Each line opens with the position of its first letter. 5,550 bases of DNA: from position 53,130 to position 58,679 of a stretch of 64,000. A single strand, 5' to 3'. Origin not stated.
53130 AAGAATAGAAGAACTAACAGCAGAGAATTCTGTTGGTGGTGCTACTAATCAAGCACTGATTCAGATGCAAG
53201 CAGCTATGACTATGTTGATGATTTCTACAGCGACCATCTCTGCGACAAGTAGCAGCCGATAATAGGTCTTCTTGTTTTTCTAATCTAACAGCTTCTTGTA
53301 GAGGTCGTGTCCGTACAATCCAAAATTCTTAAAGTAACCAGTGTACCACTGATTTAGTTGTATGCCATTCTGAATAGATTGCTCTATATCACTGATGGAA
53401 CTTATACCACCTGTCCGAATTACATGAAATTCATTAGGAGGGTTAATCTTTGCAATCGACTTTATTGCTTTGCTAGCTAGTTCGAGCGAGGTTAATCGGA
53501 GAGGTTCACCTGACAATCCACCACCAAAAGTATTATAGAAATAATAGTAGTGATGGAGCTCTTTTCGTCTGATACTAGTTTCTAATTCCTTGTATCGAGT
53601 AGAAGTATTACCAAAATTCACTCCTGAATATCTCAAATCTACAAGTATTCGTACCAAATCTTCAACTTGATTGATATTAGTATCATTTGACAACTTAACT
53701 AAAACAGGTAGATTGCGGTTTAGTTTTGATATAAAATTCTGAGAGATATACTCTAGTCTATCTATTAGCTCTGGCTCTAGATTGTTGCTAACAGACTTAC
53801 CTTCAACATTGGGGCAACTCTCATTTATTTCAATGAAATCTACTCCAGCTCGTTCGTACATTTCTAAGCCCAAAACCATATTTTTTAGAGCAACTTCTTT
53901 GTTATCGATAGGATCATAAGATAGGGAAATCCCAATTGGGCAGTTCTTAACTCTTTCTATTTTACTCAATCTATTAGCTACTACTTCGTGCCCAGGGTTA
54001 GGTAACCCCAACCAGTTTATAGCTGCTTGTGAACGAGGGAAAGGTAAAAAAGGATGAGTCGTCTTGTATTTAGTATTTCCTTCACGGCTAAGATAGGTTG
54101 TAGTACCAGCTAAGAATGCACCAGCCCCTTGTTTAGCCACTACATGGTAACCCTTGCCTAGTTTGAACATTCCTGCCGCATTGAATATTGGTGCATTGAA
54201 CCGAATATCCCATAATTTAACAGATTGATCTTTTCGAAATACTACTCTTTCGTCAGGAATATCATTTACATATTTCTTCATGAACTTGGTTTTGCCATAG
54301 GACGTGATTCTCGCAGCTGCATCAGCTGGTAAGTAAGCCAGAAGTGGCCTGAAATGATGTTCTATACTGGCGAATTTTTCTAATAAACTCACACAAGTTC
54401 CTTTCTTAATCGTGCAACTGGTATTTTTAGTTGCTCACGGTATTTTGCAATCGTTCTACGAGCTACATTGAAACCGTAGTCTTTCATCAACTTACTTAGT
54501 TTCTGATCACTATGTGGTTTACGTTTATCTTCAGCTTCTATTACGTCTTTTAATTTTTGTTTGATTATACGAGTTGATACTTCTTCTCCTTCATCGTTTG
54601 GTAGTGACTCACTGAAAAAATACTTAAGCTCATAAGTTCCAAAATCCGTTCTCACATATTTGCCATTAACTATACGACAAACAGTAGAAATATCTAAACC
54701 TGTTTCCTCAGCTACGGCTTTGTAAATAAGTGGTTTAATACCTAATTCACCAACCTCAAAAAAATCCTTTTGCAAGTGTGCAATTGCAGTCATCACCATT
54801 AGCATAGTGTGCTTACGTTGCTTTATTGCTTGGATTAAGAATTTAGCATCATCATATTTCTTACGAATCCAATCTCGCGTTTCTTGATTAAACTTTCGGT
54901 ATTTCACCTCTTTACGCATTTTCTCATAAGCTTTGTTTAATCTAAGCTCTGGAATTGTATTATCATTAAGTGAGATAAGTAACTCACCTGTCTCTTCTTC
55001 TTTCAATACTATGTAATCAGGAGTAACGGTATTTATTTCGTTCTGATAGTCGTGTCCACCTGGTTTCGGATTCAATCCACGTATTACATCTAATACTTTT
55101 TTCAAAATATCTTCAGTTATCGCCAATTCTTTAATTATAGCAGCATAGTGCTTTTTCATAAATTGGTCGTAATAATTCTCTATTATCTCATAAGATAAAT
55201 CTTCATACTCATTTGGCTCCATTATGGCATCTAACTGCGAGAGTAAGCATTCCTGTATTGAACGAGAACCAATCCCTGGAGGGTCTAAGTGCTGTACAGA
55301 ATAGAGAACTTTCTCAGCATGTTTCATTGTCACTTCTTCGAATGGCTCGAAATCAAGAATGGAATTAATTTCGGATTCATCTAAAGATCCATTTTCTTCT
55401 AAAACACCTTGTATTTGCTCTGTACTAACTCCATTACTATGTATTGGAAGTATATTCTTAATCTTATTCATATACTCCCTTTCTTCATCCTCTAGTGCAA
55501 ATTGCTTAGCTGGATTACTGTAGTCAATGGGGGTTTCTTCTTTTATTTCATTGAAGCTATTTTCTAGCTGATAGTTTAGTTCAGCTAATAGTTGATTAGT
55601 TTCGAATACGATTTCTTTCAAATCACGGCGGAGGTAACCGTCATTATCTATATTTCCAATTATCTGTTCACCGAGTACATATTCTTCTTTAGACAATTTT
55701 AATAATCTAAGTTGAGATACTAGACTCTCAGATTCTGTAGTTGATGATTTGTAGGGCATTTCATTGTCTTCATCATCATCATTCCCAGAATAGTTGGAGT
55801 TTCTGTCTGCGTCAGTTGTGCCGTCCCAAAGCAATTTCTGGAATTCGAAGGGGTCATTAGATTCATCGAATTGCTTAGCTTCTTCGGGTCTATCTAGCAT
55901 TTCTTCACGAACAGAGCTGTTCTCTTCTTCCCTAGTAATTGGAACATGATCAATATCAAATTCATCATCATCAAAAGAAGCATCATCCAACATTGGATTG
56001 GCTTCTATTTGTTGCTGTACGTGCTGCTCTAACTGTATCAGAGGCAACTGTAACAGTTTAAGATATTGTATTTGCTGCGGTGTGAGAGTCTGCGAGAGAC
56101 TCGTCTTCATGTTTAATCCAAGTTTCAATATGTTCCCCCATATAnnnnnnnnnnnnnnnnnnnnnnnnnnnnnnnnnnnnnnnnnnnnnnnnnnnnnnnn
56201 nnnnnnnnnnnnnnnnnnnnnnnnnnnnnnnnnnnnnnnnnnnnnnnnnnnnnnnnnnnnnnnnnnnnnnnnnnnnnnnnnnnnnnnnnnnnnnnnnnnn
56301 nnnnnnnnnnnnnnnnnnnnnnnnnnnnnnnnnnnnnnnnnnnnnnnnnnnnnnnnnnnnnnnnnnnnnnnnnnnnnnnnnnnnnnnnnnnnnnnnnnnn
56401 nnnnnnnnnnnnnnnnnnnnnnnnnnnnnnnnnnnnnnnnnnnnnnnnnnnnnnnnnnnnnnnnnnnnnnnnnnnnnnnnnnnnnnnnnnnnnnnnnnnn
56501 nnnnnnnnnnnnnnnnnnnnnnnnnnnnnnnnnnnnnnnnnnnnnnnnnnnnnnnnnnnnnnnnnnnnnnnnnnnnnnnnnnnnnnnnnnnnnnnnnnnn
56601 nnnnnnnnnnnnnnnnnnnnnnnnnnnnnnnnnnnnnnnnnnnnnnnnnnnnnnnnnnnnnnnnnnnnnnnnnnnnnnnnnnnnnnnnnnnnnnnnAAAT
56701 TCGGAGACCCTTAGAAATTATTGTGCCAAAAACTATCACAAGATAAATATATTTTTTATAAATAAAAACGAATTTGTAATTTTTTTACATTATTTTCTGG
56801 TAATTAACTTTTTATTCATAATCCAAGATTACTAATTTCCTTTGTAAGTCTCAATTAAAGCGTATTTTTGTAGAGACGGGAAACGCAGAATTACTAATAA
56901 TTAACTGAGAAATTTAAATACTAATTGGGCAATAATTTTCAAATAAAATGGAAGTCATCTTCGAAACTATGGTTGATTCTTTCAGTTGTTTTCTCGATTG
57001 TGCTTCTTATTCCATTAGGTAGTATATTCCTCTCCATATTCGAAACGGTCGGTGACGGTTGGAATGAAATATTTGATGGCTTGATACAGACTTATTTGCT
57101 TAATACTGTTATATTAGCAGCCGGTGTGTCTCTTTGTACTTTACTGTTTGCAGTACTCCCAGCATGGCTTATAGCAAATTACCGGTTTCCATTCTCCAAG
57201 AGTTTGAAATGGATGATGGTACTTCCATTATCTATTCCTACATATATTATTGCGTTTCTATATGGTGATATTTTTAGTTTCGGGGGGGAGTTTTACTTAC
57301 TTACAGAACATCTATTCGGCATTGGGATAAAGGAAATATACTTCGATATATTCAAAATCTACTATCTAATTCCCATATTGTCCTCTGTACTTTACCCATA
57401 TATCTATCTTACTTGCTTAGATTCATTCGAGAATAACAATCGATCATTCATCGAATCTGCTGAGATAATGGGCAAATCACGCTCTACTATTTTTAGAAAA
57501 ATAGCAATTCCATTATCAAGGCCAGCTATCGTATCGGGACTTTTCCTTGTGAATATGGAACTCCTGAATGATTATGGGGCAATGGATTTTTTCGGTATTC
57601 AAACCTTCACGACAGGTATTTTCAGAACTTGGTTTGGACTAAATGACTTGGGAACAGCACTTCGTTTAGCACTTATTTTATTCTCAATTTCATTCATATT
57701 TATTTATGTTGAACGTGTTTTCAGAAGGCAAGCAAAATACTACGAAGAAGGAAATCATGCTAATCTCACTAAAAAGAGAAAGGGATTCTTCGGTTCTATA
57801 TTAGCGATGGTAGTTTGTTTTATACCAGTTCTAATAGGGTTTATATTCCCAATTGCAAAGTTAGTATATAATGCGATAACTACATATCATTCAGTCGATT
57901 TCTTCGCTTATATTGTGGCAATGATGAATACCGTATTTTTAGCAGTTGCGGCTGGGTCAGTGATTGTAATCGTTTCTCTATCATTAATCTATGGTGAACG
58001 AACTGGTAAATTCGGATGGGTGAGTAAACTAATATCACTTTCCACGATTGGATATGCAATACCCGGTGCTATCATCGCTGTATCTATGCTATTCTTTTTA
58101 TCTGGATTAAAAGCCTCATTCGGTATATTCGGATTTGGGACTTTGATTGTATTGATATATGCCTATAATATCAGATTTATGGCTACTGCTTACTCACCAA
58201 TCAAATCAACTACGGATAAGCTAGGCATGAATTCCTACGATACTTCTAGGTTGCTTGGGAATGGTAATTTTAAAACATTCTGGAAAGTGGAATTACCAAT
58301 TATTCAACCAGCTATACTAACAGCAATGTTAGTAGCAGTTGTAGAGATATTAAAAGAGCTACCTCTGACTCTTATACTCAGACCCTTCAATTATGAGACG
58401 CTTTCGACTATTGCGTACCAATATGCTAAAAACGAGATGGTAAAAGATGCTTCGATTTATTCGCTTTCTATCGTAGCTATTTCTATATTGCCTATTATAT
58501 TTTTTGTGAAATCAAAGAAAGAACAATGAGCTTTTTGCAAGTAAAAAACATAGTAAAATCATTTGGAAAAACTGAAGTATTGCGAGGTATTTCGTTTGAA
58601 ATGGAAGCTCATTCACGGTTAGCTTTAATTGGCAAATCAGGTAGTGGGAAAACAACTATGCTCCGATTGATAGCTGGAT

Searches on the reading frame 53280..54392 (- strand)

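Call 43: search_protein_families(library=pfam, proteins=[window:53280-54392:-], max_evalue=0.001)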
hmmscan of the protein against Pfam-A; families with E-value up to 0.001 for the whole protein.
window:53280-54392:- (370 aa): 1 family
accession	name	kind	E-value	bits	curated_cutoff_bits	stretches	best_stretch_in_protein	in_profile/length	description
PF01180.27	DHO_dh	-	1.3e-34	120.2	27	1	58-356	4-275/291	Dihydroorotate dehydrogenase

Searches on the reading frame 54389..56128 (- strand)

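Call 43: search_protein_families(library=pfam, proteins=[window:54389-56128:-], max_evalue=0.001)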
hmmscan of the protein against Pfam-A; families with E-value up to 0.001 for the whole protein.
window:54389-56128:- (579 aa): 3 families
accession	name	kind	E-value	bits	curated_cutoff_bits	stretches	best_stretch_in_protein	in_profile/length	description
PF04552.19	Sigma54_DBD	-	1.9e-51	174.4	22.8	1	419-576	2-159/160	Sigma-54, DNA binding domain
PF04963.19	Sigma54_CBD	-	9.2e-46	156.3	22.9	2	237-401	34-185/185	Sigma-54 factor, core binding domain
PF00309.25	Sigma54_AID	-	8.3e-12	45.2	23.8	1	5-48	2-45/46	Sigma-54 factor, Activator interacting domain (AID)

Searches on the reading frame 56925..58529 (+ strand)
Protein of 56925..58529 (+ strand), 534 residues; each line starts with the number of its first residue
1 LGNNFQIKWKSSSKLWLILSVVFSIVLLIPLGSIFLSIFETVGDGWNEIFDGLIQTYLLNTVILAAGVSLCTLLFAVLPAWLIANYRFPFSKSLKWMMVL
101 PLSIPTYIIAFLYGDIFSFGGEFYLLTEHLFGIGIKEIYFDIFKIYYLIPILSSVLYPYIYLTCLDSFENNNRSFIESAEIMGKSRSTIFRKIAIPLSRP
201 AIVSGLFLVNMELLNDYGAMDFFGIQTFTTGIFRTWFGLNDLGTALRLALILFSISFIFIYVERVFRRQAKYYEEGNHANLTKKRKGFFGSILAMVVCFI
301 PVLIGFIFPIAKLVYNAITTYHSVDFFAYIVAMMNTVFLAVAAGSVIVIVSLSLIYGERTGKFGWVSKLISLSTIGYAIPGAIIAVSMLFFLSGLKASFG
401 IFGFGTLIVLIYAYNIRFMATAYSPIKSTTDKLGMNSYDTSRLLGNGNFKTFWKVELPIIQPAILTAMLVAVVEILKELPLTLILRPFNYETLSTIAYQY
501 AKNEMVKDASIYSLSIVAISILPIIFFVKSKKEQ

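Call 44: search_protein_families(library=pfam, proteins=[window:56925-58529:+], max_evalue=0.001)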
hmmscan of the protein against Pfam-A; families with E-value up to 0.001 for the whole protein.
window:56925-58529:+ (534 aa): 1 family
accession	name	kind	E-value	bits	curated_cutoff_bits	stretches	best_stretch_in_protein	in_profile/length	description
PF00528.27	BPD_transp_1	-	2.5e-19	70.2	26.4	2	80-265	5-177/184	Binding-protein-dependent transport system inner membrane component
